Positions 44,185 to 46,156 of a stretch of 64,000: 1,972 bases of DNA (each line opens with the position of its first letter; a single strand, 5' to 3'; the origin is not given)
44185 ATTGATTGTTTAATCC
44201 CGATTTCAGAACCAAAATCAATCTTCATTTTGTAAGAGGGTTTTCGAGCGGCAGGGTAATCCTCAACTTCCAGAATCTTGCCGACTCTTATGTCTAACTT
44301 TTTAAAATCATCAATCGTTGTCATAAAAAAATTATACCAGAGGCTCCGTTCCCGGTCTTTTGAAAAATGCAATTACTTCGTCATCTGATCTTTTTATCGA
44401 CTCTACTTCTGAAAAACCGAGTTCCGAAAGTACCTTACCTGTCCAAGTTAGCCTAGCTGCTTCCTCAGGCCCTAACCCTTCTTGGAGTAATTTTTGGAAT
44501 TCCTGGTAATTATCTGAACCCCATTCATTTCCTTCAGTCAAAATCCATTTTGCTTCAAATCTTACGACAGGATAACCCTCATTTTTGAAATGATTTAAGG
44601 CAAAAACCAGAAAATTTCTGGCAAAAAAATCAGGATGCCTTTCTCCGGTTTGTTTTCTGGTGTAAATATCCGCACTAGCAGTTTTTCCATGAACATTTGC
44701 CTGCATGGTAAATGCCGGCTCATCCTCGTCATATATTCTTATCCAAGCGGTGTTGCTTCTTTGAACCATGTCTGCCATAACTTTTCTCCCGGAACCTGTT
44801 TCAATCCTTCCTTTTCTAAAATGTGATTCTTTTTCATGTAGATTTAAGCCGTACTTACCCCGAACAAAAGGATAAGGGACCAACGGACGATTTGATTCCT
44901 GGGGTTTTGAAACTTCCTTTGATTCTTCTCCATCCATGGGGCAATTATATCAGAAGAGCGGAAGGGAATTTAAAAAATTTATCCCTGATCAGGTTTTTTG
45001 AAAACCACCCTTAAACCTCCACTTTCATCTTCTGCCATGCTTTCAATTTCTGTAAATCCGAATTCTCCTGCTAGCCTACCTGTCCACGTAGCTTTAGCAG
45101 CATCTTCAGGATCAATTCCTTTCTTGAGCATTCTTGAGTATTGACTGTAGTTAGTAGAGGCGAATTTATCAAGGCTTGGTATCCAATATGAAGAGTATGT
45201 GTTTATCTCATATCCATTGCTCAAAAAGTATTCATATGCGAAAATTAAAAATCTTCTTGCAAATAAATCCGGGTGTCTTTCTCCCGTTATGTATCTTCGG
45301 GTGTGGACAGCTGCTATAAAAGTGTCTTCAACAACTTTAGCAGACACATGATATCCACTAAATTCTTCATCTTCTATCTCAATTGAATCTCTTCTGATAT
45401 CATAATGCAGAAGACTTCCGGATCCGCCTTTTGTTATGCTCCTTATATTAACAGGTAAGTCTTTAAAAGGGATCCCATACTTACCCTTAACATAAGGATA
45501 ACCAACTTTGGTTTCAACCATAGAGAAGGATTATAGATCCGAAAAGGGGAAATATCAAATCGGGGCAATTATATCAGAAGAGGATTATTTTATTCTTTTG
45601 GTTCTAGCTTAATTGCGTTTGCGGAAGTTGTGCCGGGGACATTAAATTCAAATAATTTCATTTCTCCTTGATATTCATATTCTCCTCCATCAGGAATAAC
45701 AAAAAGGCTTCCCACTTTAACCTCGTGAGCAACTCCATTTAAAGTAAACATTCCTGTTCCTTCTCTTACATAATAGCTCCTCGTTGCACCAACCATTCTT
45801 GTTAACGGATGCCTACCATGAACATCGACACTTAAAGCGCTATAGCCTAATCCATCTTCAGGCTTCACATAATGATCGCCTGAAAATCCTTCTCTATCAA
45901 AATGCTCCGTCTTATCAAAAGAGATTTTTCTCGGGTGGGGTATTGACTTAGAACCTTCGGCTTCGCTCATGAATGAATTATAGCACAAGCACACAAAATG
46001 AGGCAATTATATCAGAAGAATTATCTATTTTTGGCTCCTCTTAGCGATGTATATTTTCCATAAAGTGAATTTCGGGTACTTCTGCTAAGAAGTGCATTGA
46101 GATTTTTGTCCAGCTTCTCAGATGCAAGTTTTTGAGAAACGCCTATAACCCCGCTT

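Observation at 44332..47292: Accessory cluster: three divergent paralogs of an unknown ~190-aa family, with a cupin and a DUF433/DUF5615 pair, between csaA and ruvB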

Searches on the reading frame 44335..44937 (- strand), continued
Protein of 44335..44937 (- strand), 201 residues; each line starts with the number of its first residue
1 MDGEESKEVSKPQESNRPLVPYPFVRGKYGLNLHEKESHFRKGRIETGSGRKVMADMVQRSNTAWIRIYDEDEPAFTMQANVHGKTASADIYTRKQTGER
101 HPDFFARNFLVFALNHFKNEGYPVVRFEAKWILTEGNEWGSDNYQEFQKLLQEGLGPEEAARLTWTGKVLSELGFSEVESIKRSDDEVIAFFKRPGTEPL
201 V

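Call 37: find_homologous_proteins(query=A3, max_evalue=0.001)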
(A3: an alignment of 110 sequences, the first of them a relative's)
Query A3 (110 sequences) (180 aa, profile of the alignment): 19 proteins with E <= 0.001 among 1320 candidates.
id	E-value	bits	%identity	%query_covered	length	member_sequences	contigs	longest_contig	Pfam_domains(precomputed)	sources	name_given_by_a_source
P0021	9.7e-49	184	43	99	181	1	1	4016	-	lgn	-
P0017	2.0e-48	183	43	92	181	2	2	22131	-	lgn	-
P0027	2.3e-47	179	37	94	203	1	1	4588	-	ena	-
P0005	4.5e-47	178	70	99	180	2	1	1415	-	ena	-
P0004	4.6e-47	178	68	99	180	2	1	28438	-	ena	-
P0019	1.0e-46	177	42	91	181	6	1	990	-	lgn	-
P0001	2.8e-46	176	100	100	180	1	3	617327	-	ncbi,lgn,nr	ncbi:MAG: hypothetical protein HYT08_03090 [Candidatus Levybacteria bacterium]|nr:hypothetical prote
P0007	1.4e-45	173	61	99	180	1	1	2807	-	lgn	-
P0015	2.3e-45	173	42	99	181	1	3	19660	-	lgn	-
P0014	7.5e-45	171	53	96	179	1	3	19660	-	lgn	-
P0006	8.5e-45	171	65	99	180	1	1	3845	-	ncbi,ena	-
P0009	3.4e-43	165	37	96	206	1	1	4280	-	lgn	-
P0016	6.7e-41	158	51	96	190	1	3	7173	-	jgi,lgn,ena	-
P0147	4.8e-39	152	30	62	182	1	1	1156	-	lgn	-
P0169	1.1e-38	151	34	97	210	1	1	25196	-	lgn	-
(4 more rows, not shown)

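Call 38: search_protein_families(library=pfam, alignment_id=A3, max_evalue=0.01)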
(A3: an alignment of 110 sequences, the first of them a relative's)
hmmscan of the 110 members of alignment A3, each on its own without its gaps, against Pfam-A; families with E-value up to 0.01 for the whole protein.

A. member 1, P0001 (180 aa): 0 families

B. families by the number of members that match (of 110 scanned): 2 families
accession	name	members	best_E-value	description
PF04328.18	Sel_put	1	0.0011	Selenoprotein, putative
PF24938.1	DUF7755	1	0.0076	Domain of unknown function (DUF7755)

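Call 42: find_related_loci(query=A4, collection=genome_contigs, flank=6000)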
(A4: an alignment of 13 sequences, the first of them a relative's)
Query A4 (201 aa) in genome_contigs; peptide patterns used: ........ (x = any residue, [..] = any of these).
31 stretches matched a pattern; 1 encode a relative of the query (tblastn E <= 1e-3); 1 distinct loci.
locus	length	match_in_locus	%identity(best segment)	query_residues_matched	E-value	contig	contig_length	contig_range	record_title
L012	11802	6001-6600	74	1-200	1e-104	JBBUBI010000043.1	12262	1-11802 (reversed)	MAG: Patescibacteria group bacterium isolate H52-bin033_1 H52_bin033_1_000000000043, whole genome shotgun sequence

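Call 55: search_dna_similar(query=P0001, collection=phages, mode=protein, max_evalue=0.01)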
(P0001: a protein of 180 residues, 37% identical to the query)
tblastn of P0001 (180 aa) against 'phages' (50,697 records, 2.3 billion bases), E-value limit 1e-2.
No match.

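Call 56: search_dna_similar(query=P0001, collection=plasmids, mode=protein, max_evalue=0.01)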
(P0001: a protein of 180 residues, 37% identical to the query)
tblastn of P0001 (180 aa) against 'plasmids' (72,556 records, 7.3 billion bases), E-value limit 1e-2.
No match.

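Call 68: predict_structure(alignment_id=A5)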
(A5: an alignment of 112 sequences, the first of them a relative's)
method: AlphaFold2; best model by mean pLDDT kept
length: 194 residues; sequences in the alignment: 112
mean_pLDDT: 92.8   pTM: 0.88
mean pLDDT of the five models: 92.8, 92.7, 92.4, 92.5, 92.1
residues with pLDDT >= 90: 164; 70-90: 15; 50-70: 13; < 50: 2
segments of 3 or more residues with pLDDT < 50: none
pLDDT, mean of each block of 10 residues (from residue 1): 69 96 97 97 97 96 95 96 70 86 97 97 95 97 98 98 98 92 97 76
secondary structure, 60 per line:
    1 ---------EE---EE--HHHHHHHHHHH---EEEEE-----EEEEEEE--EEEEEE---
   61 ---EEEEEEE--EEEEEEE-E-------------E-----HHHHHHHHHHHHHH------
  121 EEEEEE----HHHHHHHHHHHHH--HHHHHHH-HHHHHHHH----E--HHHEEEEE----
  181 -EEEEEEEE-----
elements in order: H19-29 E33-37 E43-49 E52-57 E64-70 E73-79 H101-114 E121-126 H131-143 H146-152 H154-161 E172-176 E182-189

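Call 75: list_cluster_members(proteins=[P0116, P0095, P0028, P0032, P0040, P0060, P0087, P0148, P0110, P0146])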
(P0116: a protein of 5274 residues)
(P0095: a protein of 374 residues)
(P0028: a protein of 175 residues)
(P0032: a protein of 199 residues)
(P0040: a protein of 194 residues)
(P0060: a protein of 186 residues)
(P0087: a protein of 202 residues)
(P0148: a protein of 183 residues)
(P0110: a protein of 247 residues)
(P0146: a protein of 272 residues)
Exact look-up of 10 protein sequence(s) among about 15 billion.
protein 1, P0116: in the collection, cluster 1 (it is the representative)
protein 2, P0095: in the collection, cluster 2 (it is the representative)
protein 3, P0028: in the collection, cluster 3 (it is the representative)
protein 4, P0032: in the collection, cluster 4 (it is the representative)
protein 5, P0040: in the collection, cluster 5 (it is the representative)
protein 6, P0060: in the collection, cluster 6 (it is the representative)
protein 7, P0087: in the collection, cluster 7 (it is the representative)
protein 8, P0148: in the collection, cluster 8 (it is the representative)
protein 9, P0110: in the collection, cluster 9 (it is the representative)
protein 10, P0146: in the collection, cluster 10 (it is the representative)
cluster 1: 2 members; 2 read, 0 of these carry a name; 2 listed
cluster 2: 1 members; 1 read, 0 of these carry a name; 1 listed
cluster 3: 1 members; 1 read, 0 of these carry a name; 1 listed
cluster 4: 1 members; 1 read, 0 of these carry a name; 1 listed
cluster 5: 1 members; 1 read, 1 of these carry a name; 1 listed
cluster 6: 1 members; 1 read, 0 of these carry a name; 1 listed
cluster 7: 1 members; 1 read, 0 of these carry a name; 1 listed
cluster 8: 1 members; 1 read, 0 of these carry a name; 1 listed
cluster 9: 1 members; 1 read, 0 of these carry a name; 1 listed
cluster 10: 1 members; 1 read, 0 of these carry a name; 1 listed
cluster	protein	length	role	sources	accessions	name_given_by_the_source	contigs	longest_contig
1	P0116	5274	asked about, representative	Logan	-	-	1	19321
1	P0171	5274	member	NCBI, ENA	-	-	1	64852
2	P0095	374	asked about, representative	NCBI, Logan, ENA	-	-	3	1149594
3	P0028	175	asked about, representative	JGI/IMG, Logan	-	-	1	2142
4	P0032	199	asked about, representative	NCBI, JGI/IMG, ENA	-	-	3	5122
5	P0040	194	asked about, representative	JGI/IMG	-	hypothetical protein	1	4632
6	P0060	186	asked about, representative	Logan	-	-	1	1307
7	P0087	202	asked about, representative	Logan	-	-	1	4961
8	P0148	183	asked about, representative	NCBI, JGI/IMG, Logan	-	-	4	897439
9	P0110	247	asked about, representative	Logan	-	-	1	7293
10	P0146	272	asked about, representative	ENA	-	-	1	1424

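Call 76: find_encoding_contigs(protein=P0171, flank=8000, max_places=2)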
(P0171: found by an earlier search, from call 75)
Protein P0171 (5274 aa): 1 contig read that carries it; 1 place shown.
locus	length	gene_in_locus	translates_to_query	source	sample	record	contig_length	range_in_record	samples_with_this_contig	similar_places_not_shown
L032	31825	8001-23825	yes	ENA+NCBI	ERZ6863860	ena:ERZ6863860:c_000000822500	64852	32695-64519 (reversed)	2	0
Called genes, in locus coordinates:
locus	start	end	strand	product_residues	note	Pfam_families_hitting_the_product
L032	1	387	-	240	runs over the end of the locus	?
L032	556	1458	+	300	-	PF01975:SurE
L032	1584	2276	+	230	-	-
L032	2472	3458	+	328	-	PF04290:DctQ (weak)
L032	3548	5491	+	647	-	PF06808:DctM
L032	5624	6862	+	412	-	PF03480:DctP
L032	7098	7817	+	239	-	PF00089:Trypsin, PF13365:Trypsin_2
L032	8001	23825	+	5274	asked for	PF02013:CBM_10 (faint), PF18370:RGI_lyase (faint), PF07591:PT-HINT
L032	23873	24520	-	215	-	-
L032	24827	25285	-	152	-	-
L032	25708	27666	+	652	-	PF00150:Cellulase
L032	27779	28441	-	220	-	-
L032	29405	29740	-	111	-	-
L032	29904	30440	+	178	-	-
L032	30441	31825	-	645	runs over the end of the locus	PF00069:Pkinase, PF07714:PK_Tyr_Ser-Thr, PF17667:Pkinase_fungal (weak)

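Call 77: find_encoding_contigs(protein=P0095, flank=6000, max_places=2)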
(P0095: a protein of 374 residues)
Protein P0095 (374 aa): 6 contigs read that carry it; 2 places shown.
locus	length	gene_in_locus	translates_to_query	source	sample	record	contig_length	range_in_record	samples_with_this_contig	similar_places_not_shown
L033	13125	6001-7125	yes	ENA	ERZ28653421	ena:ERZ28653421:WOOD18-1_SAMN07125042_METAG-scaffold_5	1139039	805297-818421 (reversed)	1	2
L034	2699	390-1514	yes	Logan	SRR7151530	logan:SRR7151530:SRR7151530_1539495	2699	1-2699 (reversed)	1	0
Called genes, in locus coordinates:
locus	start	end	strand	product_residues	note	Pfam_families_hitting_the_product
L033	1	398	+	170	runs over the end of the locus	PF00731:AIRC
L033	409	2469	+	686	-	PF01259:SAICAR_synt, PF00586:AIRS, PF02769:AIRS_C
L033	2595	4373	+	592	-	PF00664:ABC_membrane, PF02463:SMC_N (faint), PF00005:ABC_tran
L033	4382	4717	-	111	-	PF12643:MazG-like (weak)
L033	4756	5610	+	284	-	PF02673:BacA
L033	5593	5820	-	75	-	-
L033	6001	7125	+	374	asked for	-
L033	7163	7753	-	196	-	PF02545:Maf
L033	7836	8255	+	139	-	-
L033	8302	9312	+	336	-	PF03462:PCRF, PF00472:RF-1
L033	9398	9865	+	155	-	-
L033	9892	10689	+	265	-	PF00005:ABC_tran, PF13304:AAA_21 (faint)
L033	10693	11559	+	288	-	PF18075:FtsX_ECD, PF02687:FtsX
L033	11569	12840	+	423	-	-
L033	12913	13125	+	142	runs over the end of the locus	PF02367:TsaE, PF00004:AAA (faint)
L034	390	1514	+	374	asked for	-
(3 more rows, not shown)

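Call 89: search_protein_families(library=pfam, proteins=[L012:3432-3953:+, L002:4778-5305:+, L002:3215-3535:+, L002:2783-3151:+, L006:2112-2615:+, L006:2985-3386:+, L006:2750-3028:+, L012:5082-5348:+, L012:5414-5971:+], max_evalue=1)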
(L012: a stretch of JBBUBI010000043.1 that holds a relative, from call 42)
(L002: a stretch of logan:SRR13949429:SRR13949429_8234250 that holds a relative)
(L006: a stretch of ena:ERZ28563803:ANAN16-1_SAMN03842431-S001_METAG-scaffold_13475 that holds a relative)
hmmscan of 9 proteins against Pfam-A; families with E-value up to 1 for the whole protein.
L012:3432-3953:+ (174 aa): 2 families
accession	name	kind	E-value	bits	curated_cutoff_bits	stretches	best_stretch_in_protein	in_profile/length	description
PF13563.12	2_5_RNA_ligase2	-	1.3e-22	80.9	27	1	17-162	8-151/152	2'-5' RNA ligase superfamily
PF02834.22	LigT_PEase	-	3.5e-07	30.7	23.3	1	32-79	31-78/87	LigT like Phosphoesterase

L002:4778-5305:+ (176 aa): 3 families
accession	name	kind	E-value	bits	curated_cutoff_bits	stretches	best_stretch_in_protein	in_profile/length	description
PF23439.1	DUF7124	-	0.00057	20.5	27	1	64-146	15-95/111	Domain of unknown function (DUF7124)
PF15645.12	Tox-PLDMTX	-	0.1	13.1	26.1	1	71-123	20-66/142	Dermonecrotoxin of the Papain-like fold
PF10977.13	DUF2797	-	0.17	12.1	25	1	7-119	92-198/227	Protein of unknown function (DUF2797)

L002:3215-3535:+ (107 aa): 2 families
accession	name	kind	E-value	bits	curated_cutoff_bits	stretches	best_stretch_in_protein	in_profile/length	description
PF10924.13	DUF2711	-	0.09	12.8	22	1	18-78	36-96/217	Protein of unknown function (DUF2711)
PF19555.4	DUF6078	-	0.23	12.2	27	1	5-35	96-126/145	Family of unknown function (DUF6078)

L002:2783-3151:+ (123 aa): 1 family
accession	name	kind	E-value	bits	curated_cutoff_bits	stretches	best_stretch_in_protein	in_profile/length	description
PF00072.30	Response_reg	-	0.0034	18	30.2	1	7-98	1-82/111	Response regulator receiver domain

L006:2112-2615:+ (168 aa): 0 families

L006:2985-3386:+ (134 aa): 3 families
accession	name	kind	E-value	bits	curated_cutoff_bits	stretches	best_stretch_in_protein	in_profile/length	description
PF07883.17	Cupin_2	-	0.011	15.8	27.2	1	46-111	2-63/70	Cupin domain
PF00018.34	SH3_1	-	0.084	12.9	22.9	1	78-100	6-28/48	SH3 domain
PF06734.18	UL97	-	0.12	12.6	25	1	65-99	100-134/187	UL97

L006:2750-3028:+ (93 aa): 0 families

L012:5082-5348:+ (89 aa): 0 families

L012:5414-5971:+ (186 aa): 0 families

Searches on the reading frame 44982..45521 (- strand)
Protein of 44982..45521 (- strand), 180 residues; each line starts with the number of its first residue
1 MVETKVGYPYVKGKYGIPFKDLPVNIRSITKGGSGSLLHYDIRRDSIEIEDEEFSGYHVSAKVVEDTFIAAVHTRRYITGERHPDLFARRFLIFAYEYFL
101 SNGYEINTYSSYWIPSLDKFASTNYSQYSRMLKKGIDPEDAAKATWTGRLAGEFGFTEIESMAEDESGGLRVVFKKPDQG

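Call 4: search_protein_families(library=pfam, proteins=[window:44982-45521:-], max_evalue=1)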
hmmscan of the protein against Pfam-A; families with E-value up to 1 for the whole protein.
window:44982-45521:- (180 aa): 1 family
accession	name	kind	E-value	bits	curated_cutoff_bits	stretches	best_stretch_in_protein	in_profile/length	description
PF23913.1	DUF7255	-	0.15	12.1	27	1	89-152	28-91/156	Family of unknown function (DUF7255)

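Call 5: search_protein_families(library=ncbifam, proteins=[window:44982-45521:-], max_evalue=1)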
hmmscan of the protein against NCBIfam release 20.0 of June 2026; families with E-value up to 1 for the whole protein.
window:44982-45521:- (180 aa): 1 family
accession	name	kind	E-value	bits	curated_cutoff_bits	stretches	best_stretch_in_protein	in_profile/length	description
NF011968.0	PRK15440.1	equivalog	0.14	11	393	1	47-126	62-143/395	L-rhamnonate dehydratase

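Call 6: search_protein_families(library=padloc, proteins=[window:44982-45521:-], max_evalue=1)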
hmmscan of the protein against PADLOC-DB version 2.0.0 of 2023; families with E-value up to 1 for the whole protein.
window:44982-45521:- (180 aa): 0 families

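Call 7: search_protein_families(library=phrogs, proteins=[window:44982-45521:-], max_evalue=1)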
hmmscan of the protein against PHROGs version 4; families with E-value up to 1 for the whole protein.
window:44982-45521:- (180 aa): 0 families

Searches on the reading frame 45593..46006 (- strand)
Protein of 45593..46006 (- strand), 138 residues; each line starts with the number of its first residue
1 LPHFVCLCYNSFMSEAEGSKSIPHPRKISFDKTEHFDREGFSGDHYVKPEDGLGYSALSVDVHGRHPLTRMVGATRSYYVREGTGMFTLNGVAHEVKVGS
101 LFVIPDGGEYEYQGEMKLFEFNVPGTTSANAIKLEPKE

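Call 4: search_protein_families(library=pfam, proteins=[window:45593-46006:-], max_evalue=1)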
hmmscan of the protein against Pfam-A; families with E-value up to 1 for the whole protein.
window:45593-46006:- (138 aa): 2 families
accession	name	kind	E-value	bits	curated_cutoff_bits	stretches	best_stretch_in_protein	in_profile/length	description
PF07883.17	Cupin_2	-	0.00032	20.8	27.2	1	78-112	22-56/70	Cupin domain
PF02311.25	AraC_binding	-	0.0035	17.5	21.1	1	79-113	28-62/135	AraC-like ligand binding domain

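Call 5: search_protein_families(library=ncbifam, proteins=[window:45593-46006:-], max_evalue=1)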
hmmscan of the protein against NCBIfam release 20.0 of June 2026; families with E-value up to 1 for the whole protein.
window:45593-46006:- (138 aa): 1 family
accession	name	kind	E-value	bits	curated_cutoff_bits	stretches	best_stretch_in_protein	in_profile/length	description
NF049978.1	AminoSalDhMabB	equivalog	0.015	14.7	650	1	70-113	265-308/351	5-aminosalicylate 1,2-dioxygenase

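Call 6: search_protein_families(library=padloc, proteins=[window:45593-46006:-], max_evalue=1)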
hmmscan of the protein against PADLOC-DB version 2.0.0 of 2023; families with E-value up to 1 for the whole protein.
window:45593-46006:- (138 aa): 0 families

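Call 7: search_protein_families(library=phrogs, proteins=[window:45593-46006:-], max_evalue=1)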
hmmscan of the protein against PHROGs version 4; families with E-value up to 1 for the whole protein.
window:45593-46006:- (138 aa): 0 families

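Call 79: search_solved_structures(query=window:45593-45970:-, max_evalue=1)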
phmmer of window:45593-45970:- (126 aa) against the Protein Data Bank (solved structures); distinct sequences matched with E-value up to 1: 17.
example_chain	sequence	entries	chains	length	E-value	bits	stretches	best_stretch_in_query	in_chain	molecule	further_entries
3wwa_A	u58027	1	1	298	9.3e-05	25.9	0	47-95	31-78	Pizza7H protein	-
3ww9_A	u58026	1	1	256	0.00022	24.6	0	47-95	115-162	pizza6 protein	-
7zcj_A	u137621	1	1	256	0.0089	19.5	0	48-95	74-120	Pizza6-TNH-TSH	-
5oo4_A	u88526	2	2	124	0.012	19.1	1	15-108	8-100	Putative cupin_2 domain-containing isomerase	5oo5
5oo8_A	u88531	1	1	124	0.012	19.1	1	15-108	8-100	Putative cupin_2 domain-containing isomerase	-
5njn_A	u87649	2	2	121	0.014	18.9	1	15-108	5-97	Putative cupin_2 domain-containing isomerase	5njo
7zph_A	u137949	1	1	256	0.018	18.5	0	47-95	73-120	Pizza6-TNK-RSH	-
4fah_A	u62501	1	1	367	0.026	18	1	54-109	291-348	Gentisate 1,2-dioxygenase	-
2phd_A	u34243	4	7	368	0.028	17.9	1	54-109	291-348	Gentisate 1,2-dioxygenase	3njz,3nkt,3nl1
4fag_A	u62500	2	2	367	0.031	17.7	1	54-109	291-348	Gentisate 1,2-dioxygenase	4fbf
6nwh_A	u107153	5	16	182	0.039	17.4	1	65-104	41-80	Transcriptional regulator BgaR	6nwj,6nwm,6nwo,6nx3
5ooa_A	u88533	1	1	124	0.042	17.3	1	15-107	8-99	Putative cupin_2 domain-containing isomerase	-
5oo9_A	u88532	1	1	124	0.042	17.3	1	15-108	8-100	Putative cupin_2 domain-containing isomerase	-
3nst_A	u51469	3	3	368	0.045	17.2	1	54-109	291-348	Gentisate 1,2-dioxygenase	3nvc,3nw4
3ww8_A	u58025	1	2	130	0.051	17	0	47-95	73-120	Pizza3 protein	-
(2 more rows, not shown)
